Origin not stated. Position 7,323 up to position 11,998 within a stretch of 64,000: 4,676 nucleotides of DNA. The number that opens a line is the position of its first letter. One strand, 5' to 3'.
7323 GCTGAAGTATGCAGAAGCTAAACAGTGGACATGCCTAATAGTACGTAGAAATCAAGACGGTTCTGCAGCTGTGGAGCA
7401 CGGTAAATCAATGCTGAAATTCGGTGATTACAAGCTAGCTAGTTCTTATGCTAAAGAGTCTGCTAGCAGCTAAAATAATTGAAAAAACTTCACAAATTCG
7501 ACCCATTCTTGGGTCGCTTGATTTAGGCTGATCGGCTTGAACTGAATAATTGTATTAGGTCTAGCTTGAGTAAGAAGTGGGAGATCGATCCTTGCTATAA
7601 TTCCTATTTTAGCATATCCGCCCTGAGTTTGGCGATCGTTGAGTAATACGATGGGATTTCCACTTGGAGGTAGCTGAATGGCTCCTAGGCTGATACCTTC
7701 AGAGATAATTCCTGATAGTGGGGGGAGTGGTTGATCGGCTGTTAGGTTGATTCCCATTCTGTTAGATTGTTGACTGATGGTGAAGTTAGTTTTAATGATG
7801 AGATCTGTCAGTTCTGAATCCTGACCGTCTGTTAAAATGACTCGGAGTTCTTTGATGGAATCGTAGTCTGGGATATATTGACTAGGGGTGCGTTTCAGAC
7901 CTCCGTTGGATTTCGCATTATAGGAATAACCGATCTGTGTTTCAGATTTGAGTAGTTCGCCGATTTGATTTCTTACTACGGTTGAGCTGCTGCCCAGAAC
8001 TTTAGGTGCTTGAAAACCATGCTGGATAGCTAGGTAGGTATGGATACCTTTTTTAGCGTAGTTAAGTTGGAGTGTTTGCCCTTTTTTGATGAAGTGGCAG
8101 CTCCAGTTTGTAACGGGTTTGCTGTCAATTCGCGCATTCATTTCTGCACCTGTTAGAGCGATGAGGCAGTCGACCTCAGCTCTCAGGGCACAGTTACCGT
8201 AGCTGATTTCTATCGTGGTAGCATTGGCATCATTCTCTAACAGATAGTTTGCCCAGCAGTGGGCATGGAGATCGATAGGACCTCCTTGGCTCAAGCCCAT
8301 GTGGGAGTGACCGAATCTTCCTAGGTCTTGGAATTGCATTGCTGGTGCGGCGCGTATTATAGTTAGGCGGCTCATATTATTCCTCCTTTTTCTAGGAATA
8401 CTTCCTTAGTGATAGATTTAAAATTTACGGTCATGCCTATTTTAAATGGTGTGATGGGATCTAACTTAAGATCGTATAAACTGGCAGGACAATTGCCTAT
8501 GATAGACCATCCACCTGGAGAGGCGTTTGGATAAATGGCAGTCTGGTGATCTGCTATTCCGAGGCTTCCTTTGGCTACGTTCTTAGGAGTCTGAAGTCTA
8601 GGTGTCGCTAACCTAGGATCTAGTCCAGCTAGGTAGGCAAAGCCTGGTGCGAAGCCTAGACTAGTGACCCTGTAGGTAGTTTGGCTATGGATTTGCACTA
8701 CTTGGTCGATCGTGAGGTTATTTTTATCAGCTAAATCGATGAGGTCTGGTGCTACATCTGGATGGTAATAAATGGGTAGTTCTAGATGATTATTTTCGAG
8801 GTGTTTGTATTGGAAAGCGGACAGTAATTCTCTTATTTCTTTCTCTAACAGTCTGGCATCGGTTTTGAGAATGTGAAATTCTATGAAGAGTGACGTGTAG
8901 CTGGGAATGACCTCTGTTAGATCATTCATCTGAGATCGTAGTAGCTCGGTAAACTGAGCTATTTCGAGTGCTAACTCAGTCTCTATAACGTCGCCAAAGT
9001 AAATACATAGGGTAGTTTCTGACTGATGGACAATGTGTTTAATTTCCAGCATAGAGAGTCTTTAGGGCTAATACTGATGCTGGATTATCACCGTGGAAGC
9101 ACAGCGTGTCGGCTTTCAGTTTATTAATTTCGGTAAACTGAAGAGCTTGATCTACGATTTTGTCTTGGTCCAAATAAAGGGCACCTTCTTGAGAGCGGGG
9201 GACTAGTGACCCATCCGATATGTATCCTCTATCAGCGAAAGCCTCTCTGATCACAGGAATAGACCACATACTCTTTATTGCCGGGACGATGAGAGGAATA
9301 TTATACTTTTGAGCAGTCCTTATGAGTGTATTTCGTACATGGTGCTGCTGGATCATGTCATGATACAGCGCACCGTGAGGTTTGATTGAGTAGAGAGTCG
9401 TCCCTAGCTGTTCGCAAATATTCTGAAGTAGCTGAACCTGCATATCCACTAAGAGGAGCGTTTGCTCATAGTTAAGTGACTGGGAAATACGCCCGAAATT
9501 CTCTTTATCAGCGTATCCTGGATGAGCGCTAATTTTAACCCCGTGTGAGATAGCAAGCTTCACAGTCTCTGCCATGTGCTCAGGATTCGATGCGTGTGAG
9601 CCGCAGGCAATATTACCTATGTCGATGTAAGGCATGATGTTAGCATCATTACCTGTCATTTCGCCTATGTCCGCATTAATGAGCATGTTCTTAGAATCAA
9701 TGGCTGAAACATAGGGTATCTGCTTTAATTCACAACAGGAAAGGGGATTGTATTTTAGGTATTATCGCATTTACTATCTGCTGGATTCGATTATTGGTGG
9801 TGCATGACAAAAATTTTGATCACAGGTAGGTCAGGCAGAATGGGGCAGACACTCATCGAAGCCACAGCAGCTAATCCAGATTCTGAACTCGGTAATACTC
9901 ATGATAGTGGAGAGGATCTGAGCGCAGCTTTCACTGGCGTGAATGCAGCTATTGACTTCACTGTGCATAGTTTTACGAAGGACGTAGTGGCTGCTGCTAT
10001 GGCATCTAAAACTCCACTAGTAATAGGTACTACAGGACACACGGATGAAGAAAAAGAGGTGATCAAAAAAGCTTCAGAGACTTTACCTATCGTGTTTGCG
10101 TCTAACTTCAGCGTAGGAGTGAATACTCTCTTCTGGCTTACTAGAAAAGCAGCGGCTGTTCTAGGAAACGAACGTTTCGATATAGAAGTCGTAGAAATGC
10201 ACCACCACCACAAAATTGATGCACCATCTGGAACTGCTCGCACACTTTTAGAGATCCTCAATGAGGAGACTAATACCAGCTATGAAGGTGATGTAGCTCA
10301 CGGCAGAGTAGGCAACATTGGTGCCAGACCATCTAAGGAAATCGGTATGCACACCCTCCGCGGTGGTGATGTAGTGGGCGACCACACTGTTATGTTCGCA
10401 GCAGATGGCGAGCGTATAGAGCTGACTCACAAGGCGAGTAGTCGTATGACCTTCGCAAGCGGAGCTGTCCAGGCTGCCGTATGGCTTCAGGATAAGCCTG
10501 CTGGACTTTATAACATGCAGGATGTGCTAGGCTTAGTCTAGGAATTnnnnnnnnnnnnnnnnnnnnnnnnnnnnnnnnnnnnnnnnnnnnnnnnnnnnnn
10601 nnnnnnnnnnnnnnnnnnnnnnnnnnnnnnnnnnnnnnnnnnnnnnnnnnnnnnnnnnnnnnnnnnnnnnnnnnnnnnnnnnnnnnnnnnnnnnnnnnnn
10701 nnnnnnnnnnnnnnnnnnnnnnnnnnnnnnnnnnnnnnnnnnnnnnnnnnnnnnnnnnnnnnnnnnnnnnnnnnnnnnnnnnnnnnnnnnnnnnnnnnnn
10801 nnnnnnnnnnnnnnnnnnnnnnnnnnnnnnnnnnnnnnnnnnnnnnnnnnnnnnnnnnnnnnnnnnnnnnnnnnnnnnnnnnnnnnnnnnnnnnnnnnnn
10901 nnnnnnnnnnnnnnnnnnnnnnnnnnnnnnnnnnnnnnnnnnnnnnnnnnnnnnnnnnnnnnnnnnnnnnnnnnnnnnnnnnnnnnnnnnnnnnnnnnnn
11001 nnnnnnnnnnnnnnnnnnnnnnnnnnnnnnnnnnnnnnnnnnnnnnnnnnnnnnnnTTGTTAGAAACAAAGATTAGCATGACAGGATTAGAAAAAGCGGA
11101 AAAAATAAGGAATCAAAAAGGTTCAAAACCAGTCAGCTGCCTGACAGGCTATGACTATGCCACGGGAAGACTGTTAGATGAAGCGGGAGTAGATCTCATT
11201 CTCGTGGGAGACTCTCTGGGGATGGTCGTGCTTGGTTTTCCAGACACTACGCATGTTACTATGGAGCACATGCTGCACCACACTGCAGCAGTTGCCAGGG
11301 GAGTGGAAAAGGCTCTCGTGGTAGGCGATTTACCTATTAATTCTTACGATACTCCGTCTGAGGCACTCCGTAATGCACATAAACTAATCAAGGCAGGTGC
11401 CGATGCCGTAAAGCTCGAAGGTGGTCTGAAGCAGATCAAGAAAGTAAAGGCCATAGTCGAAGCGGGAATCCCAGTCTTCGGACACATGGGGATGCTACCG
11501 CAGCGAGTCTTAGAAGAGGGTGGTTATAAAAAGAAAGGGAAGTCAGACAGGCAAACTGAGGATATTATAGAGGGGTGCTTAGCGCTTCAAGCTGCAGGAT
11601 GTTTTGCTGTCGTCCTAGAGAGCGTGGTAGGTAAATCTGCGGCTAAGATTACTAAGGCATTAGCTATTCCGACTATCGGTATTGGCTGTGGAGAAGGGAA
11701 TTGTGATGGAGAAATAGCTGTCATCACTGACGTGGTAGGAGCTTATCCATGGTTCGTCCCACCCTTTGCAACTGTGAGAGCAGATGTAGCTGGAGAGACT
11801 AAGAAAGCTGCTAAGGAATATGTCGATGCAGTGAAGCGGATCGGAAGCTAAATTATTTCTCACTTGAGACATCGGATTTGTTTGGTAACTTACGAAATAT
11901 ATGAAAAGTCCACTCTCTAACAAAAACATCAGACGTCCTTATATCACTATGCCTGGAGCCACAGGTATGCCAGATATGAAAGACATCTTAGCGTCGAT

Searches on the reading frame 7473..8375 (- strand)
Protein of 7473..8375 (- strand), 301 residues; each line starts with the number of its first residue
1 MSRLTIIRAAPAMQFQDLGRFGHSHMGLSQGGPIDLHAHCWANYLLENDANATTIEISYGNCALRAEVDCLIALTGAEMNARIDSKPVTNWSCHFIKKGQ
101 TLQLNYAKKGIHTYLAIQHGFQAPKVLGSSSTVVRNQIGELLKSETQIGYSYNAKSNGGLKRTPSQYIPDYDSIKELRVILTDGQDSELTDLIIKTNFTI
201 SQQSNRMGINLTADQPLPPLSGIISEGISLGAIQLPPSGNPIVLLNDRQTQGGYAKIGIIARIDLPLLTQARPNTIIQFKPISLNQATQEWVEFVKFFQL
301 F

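Call 56: search_protein_families(library=pfam, proteins=[window:7473-8375:-], max_evalue=0.00001)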
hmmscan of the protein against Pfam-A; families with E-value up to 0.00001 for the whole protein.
window:7473-8375:- (301 aa): 1 family
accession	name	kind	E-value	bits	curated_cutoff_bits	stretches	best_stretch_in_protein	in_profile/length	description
PF02626.20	CT_A_B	-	1.1e-71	241.9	25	1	26-281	1-261/261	Carboxyltransferase domain, subdomain A and B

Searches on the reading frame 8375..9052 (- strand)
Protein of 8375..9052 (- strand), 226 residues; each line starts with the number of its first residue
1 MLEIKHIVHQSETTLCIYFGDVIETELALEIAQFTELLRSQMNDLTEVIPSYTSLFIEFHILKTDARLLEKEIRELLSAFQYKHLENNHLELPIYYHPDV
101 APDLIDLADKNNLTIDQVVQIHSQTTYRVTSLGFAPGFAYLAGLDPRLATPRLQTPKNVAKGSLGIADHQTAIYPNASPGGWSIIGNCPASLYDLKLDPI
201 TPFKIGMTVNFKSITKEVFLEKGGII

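Call 56: search_protein_families(library=pfam, proteins=[window:8375-9052:-], max_evalue=0.00001)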
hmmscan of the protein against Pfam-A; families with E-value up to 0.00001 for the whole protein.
window:8375-9052:- (226 aa): 1 family
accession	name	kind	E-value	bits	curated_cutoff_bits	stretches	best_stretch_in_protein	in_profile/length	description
PF02682.21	CT_C_D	-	5.3e-59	199.7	22.1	1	9-201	5-200/202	Carboxyltransferase domain, subdomain C and D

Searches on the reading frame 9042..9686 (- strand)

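Call 56: search_protein_families(library=pfam, proteins=[window:9042-9686:-], max_evalue=0.00001)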
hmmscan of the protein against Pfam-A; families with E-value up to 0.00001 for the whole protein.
window:9042-9686:- (215 aa): 1 family
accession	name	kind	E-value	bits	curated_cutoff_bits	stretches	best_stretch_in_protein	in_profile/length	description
PF03746.21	LamB_YcsF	-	3.1e-58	197.7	22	1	3-210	3-233/239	LamB/YcsF family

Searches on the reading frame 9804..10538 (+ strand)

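Call 56: search_protein_families(library=pfam, proteins=[window:9804-10538:+], max_evalue=0.00001)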
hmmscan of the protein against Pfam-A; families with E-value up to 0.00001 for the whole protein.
window:9804-10538:+ (245 aa): 2 families
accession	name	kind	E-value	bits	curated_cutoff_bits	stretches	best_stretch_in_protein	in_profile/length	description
PF05173.19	DapB_C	-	5.3e-46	156.1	27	1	105-242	1-121/121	Dihydrodipicolinate reductase, C-terminus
PF01113.26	DapB_N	-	1.4e-22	80.6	25.6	1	3-102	2-124/124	Dihydrodipicolinate reductase, N-terminus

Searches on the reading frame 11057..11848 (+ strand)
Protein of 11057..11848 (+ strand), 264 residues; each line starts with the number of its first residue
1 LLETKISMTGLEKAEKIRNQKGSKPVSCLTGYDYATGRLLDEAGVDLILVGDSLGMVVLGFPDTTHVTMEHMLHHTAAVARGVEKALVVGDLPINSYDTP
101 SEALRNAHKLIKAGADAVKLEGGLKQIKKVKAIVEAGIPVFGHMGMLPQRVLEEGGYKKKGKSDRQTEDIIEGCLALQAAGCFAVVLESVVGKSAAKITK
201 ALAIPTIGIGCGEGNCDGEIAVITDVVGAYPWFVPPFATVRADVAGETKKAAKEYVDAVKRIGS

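Call 56: search_protein_families(library=pfam, proteins=[window:11057-11848:+], max_evalue=0.00001)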
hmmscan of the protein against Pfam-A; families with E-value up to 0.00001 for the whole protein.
window:11057-11848:+ (264 aa): 2 families
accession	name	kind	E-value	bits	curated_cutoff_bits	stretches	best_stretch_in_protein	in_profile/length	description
PF02548.21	Pantoate_transf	-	1.7e-88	296.8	28.7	1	15-260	5-252/259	Ketopantoate hydroxymethyltransferase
PF13714.12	PEP_mutase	-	2.8e-08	34.1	31.5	1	23-126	8-109/240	Phosphoenolpyruvate phosphomutase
